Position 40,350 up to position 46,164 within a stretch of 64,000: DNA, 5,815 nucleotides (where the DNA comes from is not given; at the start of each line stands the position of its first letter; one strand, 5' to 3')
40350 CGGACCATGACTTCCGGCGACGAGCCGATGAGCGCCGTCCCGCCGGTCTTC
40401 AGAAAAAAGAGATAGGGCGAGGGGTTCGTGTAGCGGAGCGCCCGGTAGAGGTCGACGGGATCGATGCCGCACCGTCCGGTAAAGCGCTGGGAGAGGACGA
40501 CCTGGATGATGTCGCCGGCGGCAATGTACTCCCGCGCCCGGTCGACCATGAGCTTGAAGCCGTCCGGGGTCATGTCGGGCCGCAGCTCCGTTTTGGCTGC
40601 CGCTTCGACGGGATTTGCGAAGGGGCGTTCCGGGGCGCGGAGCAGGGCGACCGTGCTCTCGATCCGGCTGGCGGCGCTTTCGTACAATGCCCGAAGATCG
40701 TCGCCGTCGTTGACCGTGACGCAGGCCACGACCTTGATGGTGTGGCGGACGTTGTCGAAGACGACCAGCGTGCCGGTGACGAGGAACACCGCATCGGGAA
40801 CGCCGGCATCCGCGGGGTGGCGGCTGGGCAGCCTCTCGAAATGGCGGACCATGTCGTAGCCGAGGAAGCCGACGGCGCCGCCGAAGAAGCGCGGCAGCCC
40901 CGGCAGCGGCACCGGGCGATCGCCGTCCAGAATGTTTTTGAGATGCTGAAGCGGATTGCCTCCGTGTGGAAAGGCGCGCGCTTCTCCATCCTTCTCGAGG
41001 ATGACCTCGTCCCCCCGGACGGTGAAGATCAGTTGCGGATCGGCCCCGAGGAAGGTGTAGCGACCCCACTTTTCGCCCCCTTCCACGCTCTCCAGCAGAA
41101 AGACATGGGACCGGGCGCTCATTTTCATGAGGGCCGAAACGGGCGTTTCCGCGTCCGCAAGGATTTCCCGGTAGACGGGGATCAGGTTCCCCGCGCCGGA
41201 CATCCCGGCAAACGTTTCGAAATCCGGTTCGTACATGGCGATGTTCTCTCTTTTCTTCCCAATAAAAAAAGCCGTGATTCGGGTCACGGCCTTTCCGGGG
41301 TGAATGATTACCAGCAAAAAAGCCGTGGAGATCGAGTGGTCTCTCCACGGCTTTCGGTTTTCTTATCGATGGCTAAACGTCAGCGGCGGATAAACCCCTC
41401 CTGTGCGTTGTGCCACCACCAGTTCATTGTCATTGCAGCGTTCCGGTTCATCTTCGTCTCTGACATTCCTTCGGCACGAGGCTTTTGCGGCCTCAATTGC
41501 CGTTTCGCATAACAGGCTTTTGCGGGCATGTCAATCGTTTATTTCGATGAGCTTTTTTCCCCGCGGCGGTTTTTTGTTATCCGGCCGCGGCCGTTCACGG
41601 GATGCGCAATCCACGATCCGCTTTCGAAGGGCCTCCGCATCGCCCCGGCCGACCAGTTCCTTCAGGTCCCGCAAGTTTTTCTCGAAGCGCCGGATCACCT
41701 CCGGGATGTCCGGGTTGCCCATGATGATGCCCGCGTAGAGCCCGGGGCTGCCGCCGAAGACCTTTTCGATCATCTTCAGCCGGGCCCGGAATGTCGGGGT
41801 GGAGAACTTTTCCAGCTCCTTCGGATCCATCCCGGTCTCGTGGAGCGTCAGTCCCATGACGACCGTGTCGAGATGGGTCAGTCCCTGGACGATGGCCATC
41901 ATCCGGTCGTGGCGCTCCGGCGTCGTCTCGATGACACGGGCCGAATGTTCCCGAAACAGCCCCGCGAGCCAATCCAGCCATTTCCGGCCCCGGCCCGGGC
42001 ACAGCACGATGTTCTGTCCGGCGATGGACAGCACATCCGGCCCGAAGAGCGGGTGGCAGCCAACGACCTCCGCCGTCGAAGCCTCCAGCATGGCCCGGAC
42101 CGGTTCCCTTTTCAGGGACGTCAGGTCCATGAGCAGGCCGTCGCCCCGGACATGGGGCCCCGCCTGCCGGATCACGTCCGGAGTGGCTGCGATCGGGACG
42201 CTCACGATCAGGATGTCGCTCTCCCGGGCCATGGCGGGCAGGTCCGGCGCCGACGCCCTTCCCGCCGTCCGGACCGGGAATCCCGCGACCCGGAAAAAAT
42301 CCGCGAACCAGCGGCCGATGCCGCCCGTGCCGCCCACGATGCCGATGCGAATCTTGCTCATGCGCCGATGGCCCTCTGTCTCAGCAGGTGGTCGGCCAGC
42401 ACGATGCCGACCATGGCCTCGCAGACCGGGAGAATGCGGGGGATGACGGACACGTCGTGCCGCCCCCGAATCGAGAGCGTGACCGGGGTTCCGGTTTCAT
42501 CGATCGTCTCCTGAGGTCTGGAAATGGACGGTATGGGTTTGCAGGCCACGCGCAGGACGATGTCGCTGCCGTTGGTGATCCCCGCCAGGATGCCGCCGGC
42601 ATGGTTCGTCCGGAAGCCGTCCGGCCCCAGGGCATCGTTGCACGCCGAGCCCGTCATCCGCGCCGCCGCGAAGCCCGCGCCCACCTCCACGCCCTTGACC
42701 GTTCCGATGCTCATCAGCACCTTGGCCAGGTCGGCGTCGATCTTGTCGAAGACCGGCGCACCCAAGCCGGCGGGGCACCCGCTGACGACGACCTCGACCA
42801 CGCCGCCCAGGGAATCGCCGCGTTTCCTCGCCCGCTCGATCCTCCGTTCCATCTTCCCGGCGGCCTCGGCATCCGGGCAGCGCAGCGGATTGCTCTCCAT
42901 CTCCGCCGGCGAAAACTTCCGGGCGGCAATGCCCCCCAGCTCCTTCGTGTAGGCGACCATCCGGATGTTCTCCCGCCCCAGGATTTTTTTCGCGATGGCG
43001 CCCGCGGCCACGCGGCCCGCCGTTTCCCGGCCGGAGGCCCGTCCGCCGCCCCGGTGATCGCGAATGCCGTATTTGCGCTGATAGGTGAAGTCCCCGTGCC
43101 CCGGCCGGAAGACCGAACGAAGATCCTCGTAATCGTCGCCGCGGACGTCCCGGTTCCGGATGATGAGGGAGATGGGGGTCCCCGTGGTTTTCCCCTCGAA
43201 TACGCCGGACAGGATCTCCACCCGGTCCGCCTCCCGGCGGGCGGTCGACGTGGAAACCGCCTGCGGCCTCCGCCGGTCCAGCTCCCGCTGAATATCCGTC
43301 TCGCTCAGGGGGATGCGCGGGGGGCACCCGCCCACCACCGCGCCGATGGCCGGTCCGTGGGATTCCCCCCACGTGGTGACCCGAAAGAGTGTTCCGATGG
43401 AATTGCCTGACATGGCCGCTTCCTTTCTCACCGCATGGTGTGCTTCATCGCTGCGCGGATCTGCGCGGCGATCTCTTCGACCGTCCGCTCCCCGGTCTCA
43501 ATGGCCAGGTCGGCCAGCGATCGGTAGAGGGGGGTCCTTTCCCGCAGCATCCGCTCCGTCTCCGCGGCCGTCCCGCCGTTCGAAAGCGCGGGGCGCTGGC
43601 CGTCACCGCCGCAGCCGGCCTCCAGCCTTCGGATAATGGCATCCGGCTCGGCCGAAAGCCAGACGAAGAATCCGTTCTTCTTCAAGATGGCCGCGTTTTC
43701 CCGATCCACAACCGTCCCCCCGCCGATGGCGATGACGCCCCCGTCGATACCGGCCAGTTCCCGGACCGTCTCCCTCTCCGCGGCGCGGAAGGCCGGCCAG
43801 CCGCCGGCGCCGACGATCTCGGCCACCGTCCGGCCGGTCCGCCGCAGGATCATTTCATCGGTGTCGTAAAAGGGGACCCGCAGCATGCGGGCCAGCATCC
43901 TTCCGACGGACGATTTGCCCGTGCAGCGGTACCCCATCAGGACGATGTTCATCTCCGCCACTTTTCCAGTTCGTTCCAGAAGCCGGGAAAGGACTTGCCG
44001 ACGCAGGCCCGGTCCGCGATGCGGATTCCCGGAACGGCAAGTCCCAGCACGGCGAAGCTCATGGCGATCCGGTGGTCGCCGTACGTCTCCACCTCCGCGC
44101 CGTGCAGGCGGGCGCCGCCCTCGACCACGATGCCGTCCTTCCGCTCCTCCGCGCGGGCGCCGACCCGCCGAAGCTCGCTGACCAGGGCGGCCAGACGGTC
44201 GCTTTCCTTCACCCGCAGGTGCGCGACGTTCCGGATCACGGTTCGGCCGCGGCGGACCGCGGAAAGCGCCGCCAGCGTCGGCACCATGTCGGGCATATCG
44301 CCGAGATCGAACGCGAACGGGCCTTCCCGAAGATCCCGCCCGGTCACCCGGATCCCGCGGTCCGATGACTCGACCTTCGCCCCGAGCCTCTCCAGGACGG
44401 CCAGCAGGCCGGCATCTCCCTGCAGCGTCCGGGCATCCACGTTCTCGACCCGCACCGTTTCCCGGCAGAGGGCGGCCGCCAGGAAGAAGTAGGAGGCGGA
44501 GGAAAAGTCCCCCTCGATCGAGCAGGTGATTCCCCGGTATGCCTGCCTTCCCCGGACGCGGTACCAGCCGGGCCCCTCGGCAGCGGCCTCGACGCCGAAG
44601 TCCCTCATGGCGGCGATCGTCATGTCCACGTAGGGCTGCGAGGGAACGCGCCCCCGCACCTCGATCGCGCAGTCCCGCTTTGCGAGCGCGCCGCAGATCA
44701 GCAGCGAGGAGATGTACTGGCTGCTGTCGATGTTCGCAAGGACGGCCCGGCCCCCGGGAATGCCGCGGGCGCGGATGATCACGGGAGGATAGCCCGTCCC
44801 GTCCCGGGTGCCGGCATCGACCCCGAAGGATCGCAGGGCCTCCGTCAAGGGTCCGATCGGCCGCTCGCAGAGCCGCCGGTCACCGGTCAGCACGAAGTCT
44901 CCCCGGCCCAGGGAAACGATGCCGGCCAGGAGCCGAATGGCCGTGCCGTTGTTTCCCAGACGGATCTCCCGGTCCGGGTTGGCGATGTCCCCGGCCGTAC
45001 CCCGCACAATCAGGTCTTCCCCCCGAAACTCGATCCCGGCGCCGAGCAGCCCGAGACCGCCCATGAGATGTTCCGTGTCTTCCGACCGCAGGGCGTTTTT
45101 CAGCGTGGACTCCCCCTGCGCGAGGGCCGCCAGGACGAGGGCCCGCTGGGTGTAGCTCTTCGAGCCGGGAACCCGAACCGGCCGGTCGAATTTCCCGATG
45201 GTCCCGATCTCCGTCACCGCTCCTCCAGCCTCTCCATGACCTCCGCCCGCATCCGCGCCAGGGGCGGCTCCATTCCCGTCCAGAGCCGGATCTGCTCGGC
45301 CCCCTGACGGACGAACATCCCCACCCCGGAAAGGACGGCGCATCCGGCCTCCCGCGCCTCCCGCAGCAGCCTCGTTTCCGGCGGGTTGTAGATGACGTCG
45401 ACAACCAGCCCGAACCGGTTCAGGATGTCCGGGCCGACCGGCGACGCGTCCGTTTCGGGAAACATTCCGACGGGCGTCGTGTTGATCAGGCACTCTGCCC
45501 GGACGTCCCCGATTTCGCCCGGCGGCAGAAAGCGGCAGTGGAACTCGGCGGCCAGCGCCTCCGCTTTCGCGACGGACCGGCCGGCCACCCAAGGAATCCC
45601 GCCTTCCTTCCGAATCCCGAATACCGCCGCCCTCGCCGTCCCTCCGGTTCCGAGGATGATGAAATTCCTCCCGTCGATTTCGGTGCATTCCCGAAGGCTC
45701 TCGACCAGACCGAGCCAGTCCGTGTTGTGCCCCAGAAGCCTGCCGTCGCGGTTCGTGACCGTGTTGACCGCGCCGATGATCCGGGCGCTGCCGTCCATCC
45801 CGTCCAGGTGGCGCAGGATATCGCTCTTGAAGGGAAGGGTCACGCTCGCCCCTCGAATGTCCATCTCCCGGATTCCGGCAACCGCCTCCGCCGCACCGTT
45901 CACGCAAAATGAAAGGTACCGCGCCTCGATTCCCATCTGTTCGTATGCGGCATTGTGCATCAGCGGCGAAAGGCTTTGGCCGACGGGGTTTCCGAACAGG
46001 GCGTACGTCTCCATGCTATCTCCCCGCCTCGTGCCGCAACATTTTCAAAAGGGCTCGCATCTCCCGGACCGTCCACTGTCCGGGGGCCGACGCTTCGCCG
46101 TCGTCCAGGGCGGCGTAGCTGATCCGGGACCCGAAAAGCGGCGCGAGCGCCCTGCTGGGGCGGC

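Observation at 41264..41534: Internal trp attenuator: WWW leader peptide, two tandem terminators and a 12-nt direct repeat between tyrA and trpE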

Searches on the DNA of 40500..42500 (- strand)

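Call 3: search_rna_families(source=window, start=40500, end=42500, threshold=evalue, max_evalue=10, show_alignments=3)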
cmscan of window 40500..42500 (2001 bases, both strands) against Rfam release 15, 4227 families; matches with E-value up to 10: 3.
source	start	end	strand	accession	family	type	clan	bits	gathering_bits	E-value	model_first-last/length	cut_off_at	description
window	40793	40885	-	RF03944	mir-935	Gene; miRNA;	-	24.5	73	1.2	1-91/91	no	mir-935 microRNA precursor family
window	40698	40743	-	RF04030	mir-6096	Gene; miRNA;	-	17.5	100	3.4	1-85/85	no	mir-6096 microRNA precursor family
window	41796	41833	-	RF01788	drz-agam-2-2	Gene; ribozyme;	-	11.4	38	6.2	23-69/191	no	drz-agam-2-2 ribozyme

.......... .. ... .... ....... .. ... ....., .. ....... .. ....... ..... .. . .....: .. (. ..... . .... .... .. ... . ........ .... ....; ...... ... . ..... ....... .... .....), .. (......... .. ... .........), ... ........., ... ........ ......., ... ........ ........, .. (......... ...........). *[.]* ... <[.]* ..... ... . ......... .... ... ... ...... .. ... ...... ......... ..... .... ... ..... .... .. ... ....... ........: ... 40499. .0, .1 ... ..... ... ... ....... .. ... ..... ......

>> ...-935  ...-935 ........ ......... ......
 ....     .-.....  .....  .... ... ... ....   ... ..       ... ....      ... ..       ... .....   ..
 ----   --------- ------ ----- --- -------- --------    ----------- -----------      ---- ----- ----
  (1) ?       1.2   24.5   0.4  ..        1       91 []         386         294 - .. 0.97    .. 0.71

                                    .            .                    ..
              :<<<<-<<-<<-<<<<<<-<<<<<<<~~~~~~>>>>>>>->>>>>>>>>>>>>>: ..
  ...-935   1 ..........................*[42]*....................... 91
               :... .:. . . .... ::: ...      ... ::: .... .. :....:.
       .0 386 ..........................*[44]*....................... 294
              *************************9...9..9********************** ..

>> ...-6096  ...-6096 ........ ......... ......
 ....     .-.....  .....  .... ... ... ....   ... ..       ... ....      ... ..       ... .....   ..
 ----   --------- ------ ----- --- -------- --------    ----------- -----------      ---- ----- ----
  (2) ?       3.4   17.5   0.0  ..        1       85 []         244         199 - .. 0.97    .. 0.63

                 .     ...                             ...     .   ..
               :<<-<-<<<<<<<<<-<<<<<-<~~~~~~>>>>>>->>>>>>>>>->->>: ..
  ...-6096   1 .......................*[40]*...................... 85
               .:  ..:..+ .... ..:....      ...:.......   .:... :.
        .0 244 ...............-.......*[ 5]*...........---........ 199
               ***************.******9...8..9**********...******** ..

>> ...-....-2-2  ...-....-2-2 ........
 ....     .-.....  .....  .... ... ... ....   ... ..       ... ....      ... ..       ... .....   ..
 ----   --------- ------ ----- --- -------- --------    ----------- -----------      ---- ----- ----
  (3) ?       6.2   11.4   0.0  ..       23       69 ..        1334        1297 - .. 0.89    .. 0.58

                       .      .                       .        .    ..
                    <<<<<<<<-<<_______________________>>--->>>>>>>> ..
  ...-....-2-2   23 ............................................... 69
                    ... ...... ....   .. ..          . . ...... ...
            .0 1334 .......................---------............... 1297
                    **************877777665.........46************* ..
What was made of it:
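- On Rfam Trp_leader (RF00513): cmscan of 40500-42500 on both strands, with E up to 10, returned only three chance hits: two miRNA families and one ribozyme (call 3).
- On T-box leader (tRNA-sensing riboswitch): No Rfam hit in the leader (call 3).
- Tried and rejected: A scan of the region at a permissive threshold gave nothing relevant (call 3).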

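Call 36: build_rna_model(alignment_id=A2, structure=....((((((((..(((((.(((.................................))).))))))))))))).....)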
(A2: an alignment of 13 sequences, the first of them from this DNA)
Model R1 built from alignment A2 (13 sequences, 78 columns); structure: as given.
model positions 67; base pairs 16; branch points 0; effective number of sequences 11.92; information 0.838 bits per position. Calibrated on 0.2 Mb of random sequence (short: E-values are rough).
structure used (alignment columns):
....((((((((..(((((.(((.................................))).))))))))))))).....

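Call 37: search_with_rna_model(model_id=R1, sources=[window, L006, L007, L008, L009, L010, L011, L012, L013, L014, L015, L016, L017, L018, L019, L020, L021, L022, L023, L024, L025, L026, L027, L028, L029, L030, L031, L032, L033, L034, L035, L036, L037, L038, L039, L040, L086, L087, L088, L089, L090, L091, L092, L093, L094, L095, L096, L097, L098, L099, L100, L101, L102, L103, L104, L105, L106, L107, L108, L109, L110, L111, L112, L113, L114, L115, L116, L117, L118, L119, L120, L121, L122, L123, L124, L125, L126, L127, L128, L129, L130], max_evalue=1, make_alignment=true)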
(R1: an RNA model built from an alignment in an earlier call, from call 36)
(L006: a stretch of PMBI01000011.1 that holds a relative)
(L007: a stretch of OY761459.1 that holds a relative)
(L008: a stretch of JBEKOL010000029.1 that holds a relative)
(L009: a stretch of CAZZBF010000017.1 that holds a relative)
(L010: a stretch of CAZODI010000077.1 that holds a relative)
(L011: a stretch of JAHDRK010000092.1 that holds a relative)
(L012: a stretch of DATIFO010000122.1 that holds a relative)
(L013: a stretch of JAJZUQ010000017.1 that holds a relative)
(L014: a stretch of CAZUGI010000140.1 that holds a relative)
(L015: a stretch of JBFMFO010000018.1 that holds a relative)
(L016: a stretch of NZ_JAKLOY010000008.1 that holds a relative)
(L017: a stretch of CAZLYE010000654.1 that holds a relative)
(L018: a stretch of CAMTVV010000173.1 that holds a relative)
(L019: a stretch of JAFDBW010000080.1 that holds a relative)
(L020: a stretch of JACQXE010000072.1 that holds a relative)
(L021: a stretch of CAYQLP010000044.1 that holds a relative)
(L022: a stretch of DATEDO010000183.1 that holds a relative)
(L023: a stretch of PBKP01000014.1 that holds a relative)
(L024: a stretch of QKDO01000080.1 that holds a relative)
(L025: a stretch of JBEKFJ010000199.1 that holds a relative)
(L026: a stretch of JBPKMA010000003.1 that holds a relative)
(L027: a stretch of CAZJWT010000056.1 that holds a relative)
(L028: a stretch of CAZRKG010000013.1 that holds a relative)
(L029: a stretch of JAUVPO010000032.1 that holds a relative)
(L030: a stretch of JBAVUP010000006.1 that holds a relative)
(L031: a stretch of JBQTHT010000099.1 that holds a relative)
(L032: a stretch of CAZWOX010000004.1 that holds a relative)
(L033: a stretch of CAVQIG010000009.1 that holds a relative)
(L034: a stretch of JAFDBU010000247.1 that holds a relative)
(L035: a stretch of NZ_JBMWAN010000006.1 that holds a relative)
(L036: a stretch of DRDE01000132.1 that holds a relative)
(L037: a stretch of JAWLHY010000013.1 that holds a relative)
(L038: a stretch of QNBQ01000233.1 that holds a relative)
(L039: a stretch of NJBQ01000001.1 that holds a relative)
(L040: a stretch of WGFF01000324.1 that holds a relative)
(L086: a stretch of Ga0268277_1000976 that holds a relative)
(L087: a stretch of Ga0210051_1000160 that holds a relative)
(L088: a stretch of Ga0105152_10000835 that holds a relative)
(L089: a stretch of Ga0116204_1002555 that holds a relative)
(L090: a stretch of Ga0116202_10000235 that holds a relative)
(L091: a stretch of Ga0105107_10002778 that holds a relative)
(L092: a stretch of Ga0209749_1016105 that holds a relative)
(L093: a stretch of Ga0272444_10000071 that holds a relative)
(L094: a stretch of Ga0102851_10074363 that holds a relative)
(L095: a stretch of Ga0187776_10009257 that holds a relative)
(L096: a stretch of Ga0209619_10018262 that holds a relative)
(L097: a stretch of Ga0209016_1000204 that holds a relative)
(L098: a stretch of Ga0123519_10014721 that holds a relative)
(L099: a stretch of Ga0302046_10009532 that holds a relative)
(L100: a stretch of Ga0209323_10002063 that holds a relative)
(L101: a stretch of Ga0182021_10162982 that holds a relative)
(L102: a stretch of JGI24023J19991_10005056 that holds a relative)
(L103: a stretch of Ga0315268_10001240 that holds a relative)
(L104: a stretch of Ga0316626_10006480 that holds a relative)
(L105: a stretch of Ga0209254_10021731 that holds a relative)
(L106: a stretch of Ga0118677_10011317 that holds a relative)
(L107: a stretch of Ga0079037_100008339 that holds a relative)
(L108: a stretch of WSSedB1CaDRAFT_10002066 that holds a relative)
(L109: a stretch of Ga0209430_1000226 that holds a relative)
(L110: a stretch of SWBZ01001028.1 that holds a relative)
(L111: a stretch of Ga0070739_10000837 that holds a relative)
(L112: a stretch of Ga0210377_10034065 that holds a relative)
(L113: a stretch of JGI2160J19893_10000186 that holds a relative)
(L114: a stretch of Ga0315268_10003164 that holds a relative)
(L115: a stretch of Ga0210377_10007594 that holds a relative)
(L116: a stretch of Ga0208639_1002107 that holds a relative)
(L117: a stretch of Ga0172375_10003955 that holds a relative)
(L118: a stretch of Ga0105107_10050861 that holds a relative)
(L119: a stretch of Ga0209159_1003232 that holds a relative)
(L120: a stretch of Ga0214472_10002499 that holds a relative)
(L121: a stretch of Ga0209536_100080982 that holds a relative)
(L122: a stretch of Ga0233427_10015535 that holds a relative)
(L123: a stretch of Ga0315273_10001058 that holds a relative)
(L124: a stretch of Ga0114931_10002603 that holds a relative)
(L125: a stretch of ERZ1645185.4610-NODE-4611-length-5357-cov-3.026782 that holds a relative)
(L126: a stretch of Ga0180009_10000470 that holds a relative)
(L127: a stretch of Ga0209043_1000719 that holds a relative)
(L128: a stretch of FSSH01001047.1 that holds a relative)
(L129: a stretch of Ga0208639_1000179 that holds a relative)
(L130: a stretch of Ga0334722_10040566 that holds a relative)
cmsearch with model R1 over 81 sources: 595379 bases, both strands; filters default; matches with E-value up to 1: 18.
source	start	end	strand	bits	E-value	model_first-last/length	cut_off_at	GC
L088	1060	1126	+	78.3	3.1e-21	1-67/67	no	0.54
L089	2340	2406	+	71.5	4.2e-19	1-67/67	no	0.51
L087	2342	2408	+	67.8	5.9e-18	1-67/67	no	0.52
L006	3835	3900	+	66.5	1.5e-17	1-67/67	no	0.52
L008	3835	3900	+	64.6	5.7e-17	1-67/67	no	0.55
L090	2313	2377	+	62.3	3.1e-16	1-67/67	no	0.48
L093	2348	2413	+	61.6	5.2e-16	1-67/67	no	0.47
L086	2106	2172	+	59.9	1.7e-15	1-67/67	no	0.4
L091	2193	2260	+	56.9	1.5e-14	1-67/67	no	0.51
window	41334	41404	-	55.5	4.2e-14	1-67/67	no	0.54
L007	3838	3900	+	55.4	4.4e-14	1-67/67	no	0.52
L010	267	331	+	55.1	5.7e-14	1-67/67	no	0.68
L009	3763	3837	+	46.8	2.2e-11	1-67/67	no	0.39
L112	393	455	-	19.6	0.0069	1-67/67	no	0.68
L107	2303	2371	+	14.9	0.2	1-67/67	no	0.55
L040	2162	2255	+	14.5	0.27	1-67/67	no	0.48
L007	7608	7652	+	13.9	0.4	1-67/67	no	0.47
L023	2675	2698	+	13.1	0.76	1-67/67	no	0.46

Alignment A3: 18 matches aligned to the model, 139 columns, each read 5' to 3' on its own strand. Consensus structure (alignment columns), stored with it:
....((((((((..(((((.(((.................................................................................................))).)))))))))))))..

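Call 38: search_with_rna_model(model_id=R1, sources=[window, L006, L007, L008, L009, L010, L086, L087, L088, L089, L090, L091, L093], max_evalue=0.000001, make_alignment=true, show_alignments=0)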
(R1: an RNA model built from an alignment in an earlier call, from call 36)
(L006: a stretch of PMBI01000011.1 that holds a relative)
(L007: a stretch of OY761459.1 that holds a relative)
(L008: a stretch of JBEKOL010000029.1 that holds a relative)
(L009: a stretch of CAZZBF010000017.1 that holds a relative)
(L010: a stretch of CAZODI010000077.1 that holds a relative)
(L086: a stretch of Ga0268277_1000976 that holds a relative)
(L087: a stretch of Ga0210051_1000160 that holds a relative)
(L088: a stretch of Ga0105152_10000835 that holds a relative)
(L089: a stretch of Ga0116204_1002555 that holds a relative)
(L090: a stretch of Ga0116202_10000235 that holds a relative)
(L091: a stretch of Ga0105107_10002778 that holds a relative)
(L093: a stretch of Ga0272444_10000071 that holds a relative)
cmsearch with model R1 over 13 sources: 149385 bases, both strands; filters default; matches with E-value up to 0.000001: 13.
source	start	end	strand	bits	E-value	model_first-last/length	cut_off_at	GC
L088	1060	1126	+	78.3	7.7e-22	1-67/67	no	0.54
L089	2340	2406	+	71.5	1e-19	1-67/67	no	0.51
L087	2342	2408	+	67.8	1.5e-18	1-67/67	no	0.52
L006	3835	3900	+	66.5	3.8e-18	1-67/67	no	0.52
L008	3835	3900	+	64.6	1.4e-17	1-67/67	no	0.55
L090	2313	2377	+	62.3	7.9e-17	1-67/67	no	0.48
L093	2348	2413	+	61.6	1.3e-16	1-67/67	no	0.47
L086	2106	2172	+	59.9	4.3e-16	1-67/67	no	0.4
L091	2193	2260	+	56.9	3.7e-15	1-67/67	no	0.51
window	41334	41404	-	55.5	1e-14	1-67/67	no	0.54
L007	3838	3900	+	55.4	1.1e-14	1-67/67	no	0.52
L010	267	331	+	55.1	1.4e-14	1-67/67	no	0.68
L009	3763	3837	+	46.8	5.4e-12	1-67/67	no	0.39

Alignment A4: 13 matches aligned to the model, 75 columns, each read 5' to 3' on its own strand. Consensus structure (alignment columns), stored with it:
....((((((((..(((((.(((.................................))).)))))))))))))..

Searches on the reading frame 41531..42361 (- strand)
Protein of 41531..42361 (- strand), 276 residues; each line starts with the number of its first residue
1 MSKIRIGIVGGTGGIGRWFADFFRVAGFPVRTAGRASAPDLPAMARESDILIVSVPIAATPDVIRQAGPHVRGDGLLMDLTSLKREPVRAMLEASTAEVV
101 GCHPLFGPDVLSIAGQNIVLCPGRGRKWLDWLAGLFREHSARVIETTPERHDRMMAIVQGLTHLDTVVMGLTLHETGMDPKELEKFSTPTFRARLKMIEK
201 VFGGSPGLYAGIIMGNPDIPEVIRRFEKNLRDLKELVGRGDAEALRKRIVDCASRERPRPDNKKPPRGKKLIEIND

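Call 6: search_protein_families(library=pfam, proteins=[window:41531-42361:-])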
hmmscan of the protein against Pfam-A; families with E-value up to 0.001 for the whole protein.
window:41531-42361:- (276 aa): 2 families
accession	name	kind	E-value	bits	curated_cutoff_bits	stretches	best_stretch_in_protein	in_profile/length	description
PF02153.23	PDH_N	-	8.2e-17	61.6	26.5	1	43-144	41-153/154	Prephenate dehydrogenase, nucleotide-binding domain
PF20463.3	PDH_C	-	1.3e-16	61.2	22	1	147-247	1-98/102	Prephenate dehydrogenase, dimerization domain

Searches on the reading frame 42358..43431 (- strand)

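Call 6: search_protein_families(library=pfam, proteins=[window:42358-43431:-])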
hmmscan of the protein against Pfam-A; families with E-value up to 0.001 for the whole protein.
window:42358-43431:- (357 aa): 1 family
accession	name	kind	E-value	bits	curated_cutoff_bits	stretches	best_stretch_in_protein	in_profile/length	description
PF01264.26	Chorismate_synt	-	7.6e-138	459.1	27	1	16-350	1-327/327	Chorismate synthase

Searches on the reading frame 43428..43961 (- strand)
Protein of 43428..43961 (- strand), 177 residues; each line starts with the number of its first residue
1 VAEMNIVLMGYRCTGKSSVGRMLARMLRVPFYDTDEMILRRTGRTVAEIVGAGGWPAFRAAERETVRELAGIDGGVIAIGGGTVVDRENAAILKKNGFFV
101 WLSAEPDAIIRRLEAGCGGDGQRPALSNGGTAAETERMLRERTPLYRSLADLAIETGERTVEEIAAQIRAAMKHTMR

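Call 6: search_protein_families(library=pfam, proteins=[window:43428-43961:-])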
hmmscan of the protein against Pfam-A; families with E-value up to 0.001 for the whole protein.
window:43428-43961:- (177 aa): 2 families
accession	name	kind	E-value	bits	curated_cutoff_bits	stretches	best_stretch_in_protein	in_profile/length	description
PF01202.28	SKI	-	1.1e-40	139.8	22.1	1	12-172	1-158/159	Shikimate kinase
PF13238.12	AAA_18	-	0.00027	21.8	29.4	1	6-115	1-110/128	AAA domain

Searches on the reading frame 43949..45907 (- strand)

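Call 6: search_protein_families(library=pfam, proteins=[window:43949-45907:-])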
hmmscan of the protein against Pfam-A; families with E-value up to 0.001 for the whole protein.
window:43949-45907:- (652 aa): 1 family
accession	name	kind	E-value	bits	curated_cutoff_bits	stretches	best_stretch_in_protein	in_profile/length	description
PF00275.25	EPSP_synthase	-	9.4e-112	374.2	22.8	1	240-647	7-417/417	EPSP synthase (3-phosphoshikimate 1-carboxyvinyltransferase)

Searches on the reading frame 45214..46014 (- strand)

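Call 6: search_protein_families(library=pfam, proteins=[window:45214-46014:-])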
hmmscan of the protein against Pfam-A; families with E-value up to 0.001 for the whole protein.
window:45214-46014:- (266 aa): 2 families
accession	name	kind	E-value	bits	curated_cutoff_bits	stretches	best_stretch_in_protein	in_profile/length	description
PF08501.16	Shikimate_dh_N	-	9.2e-25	87.1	27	1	6-86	1-83/83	Shikimate dehydrogenase substrate binding domain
PF18317.6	SDH_C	-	2.9e-12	46.5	25.8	1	230-260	1-31/31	Shikimate 5'-dehydrogenase C-terminal domain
